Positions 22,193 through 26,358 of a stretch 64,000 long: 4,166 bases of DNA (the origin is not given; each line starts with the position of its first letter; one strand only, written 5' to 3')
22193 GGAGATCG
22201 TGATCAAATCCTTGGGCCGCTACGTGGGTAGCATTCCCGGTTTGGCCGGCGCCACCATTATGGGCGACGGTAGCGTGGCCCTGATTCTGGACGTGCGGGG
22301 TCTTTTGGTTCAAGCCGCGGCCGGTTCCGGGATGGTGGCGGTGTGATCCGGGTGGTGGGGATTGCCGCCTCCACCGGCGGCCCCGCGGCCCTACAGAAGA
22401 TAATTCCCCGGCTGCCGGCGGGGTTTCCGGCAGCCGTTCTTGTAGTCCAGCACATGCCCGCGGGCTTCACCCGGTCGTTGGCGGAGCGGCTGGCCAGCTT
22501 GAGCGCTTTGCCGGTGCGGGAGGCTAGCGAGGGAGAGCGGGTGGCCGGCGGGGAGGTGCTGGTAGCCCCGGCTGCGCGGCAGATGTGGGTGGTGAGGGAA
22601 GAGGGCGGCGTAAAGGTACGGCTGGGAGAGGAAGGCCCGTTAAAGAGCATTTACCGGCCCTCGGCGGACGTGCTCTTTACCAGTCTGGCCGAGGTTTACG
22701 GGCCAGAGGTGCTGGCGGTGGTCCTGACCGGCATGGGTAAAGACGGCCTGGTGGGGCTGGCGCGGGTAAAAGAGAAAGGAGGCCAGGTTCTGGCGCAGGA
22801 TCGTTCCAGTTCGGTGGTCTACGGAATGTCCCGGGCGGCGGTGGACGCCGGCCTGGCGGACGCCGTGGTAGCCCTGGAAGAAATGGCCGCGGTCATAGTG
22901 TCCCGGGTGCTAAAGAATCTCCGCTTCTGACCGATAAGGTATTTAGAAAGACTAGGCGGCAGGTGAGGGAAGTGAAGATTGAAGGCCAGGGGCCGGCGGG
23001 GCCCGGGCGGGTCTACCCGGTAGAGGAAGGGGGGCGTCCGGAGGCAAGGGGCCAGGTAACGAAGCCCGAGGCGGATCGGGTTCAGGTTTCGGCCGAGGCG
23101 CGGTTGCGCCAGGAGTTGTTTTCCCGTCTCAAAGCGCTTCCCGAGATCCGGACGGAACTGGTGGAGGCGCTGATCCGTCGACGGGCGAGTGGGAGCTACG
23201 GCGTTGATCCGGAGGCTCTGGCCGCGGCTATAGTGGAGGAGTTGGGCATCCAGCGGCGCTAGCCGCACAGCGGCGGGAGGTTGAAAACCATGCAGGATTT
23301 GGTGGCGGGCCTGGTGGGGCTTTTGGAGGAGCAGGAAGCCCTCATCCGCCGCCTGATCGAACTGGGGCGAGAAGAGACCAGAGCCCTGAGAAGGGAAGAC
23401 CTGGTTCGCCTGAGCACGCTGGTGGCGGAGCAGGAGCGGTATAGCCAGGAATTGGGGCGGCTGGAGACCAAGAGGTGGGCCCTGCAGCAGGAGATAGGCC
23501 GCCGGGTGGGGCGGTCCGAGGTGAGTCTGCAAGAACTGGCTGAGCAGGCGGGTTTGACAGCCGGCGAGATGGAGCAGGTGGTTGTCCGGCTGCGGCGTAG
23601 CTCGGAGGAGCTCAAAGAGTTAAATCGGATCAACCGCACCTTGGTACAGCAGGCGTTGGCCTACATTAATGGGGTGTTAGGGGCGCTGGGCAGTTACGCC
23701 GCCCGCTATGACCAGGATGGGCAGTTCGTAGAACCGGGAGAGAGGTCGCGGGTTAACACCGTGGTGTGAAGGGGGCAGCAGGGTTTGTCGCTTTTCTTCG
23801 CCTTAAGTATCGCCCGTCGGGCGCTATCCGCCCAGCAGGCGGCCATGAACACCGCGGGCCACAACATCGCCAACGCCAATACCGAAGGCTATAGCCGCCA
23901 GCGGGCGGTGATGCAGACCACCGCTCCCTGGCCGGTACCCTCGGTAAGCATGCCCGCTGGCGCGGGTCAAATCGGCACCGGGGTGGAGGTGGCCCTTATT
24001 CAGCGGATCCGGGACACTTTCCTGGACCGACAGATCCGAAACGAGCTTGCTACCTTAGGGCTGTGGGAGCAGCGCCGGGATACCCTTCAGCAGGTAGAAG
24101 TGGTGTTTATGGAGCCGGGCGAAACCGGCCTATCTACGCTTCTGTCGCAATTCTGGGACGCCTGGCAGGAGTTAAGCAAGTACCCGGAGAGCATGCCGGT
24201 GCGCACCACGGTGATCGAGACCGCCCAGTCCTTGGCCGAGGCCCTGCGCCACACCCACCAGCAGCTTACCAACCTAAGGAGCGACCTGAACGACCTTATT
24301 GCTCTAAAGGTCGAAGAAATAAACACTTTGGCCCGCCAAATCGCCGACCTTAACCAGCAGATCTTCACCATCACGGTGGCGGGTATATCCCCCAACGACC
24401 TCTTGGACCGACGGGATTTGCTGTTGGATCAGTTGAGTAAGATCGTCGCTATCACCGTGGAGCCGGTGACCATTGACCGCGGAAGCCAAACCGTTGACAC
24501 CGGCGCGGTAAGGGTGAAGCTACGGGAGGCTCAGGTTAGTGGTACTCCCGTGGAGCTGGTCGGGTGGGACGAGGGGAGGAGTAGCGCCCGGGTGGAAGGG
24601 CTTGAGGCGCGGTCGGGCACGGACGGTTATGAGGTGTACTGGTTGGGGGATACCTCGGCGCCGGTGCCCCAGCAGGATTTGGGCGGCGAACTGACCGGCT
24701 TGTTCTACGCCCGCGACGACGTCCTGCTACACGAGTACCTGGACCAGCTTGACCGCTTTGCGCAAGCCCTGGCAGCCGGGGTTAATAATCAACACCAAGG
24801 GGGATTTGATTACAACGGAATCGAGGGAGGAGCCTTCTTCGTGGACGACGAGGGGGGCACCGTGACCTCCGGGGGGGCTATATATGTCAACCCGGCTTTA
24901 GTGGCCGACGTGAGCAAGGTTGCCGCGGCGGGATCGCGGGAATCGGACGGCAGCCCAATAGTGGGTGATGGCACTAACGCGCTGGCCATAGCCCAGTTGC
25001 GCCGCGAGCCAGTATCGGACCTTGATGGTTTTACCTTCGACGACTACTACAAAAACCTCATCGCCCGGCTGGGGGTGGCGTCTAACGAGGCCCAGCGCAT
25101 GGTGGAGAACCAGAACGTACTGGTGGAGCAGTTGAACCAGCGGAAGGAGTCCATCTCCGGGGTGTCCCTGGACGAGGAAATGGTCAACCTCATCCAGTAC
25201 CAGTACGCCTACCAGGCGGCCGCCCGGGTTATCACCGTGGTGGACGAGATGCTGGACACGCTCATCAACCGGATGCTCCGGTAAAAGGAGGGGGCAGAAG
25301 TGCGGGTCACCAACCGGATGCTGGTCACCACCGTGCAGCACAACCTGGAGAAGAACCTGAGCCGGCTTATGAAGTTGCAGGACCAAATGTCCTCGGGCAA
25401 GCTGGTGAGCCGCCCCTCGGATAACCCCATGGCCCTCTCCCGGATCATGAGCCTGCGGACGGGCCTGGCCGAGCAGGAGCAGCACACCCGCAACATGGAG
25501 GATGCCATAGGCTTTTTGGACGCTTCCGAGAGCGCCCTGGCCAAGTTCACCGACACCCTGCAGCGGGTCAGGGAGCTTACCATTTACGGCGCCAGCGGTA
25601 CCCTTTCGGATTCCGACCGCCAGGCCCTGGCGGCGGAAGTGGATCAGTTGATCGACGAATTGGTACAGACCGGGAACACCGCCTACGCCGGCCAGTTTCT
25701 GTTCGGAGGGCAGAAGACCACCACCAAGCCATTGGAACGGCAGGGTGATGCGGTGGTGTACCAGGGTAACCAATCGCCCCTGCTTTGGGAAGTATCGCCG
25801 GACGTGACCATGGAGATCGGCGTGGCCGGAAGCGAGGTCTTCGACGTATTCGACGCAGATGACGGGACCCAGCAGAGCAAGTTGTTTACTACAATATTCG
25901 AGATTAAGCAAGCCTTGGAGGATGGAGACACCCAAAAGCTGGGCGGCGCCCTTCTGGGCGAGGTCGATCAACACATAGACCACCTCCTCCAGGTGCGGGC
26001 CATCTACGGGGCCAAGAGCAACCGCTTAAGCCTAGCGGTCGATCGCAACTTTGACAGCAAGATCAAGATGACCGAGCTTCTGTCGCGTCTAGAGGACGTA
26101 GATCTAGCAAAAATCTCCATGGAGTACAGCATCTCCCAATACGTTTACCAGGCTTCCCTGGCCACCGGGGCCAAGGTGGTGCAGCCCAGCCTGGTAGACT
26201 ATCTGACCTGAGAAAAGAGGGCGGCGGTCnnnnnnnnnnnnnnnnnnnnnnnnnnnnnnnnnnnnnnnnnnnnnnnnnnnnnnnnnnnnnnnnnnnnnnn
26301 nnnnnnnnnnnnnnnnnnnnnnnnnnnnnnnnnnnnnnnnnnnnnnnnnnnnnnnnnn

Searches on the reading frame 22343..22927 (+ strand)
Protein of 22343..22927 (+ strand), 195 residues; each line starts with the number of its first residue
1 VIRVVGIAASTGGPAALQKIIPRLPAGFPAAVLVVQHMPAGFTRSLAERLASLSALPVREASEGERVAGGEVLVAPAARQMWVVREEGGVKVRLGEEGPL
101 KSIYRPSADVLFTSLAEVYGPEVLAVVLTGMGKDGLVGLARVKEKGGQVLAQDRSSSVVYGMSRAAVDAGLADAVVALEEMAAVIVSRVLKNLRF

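Call 8: search_protein_families(library=pfam, proteins=[window:22343-22927:+], max_evalue=0.001)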
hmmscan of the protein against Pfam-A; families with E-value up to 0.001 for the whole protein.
window:22343-22927:+ (195 aa): 1 family
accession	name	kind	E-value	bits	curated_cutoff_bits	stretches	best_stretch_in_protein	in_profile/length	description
PF01339.22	CheB_methylest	-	6.1e-63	212.1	24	1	5-185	1-174/174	CheB methylesterase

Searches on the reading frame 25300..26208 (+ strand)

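Call 8: search_protein_families(library=pfam, proteins=[window:25300-26208:+], max_evalue=0.001)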
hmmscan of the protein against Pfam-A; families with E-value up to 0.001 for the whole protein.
window:25300-26208:+ (303 aa): 2 families
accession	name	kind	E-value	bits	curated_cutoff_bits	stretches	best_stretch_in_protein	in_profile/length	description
PF00669.25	Flagellin_N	-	2.2e-27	96.3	26.6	1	7-140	5-139/139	Bacterial flagellin N-terminal helical region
PF00700.27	Flagellin_C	-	1.5e-07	32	23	1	220-302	2-86/86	Bacterial flagellin C-terminal helical region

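Call 36: search_protein_families(library=ncbifam, proteins=[window:25300-26208:+], max_evalue=0.01)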
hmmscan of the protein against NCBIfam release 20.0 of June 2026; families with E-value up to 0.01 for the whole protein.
window:25300-26208:+ (303 aa): 29 families (the best 25 are shown)
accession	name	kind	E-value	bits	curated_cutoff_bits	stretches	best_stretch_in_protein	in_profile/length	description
TIGR02550.1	flagell_flgL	equivalog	3.8e-83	280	127.2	2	2-192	1-193/387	flagellar hook-associated protein FlgL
NF005187.0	PRK06663.1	equivalog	1.1e-55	189.1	337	2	1-181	2-198/419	flagellar hook-associated protein 3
NF009361.0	PRK12717.1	equivalog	2.6e-37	128.5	407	2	1-188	1-190/524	flagellar hook-associated protein 3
NF005980.0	PRK08073.1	equivalog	1.6e-34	119.5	291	1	1-302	1-287/287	flagellar hook-associated protein 3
NF006265.0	PRK08412.1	equivalog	7.8e-34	116.9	749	2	1-188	1-185/827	flagellar hook-associated protein FlgL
NF011282.0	PRK14692.1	equivalog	1e-27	96.8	878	2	1-197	1-190/749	flagellar hook-associated protein FlgL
NF009446.0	PRK12804.1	subfamily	8.7e-21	74.7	352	1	14-295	14-291/301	flagellin Hag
NF009444.0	PRK12802.1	equivalog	1.1e-20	74.4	332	1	7-212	9-209/282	flagellin domain-containing protein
NF006468.0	PRK08869.1-3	subfamily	9.2e-20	71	436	2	9-138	11-141/378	polar flagellin E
NF006467.0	PRK08869.1-2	subfamily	4.5e-19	68.8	443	1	4-137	7-140/400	flagellin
NF006489.0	PRK08913.1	equivalog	2.6e-17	63.2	217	1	17-302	19-302/303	flagellin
NF038071.1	lat_flg_LafA_2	exception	2.6e-17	63.1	365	1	13-288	15-267/284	lateral flagellin LafA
NF006470.0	PRK08869.1-5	equivalog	7.9e-17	61.5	423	1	12-139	13-141/388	flagellin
NF006469.0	PRK08869.1-4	equivalog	6.1e-16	58.8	627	1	9-141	11-144/377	flagellin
NF006466.0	PRK08869.1-1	subfamily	2.6e-15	56.8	426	2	9-141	11-144/377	flagellin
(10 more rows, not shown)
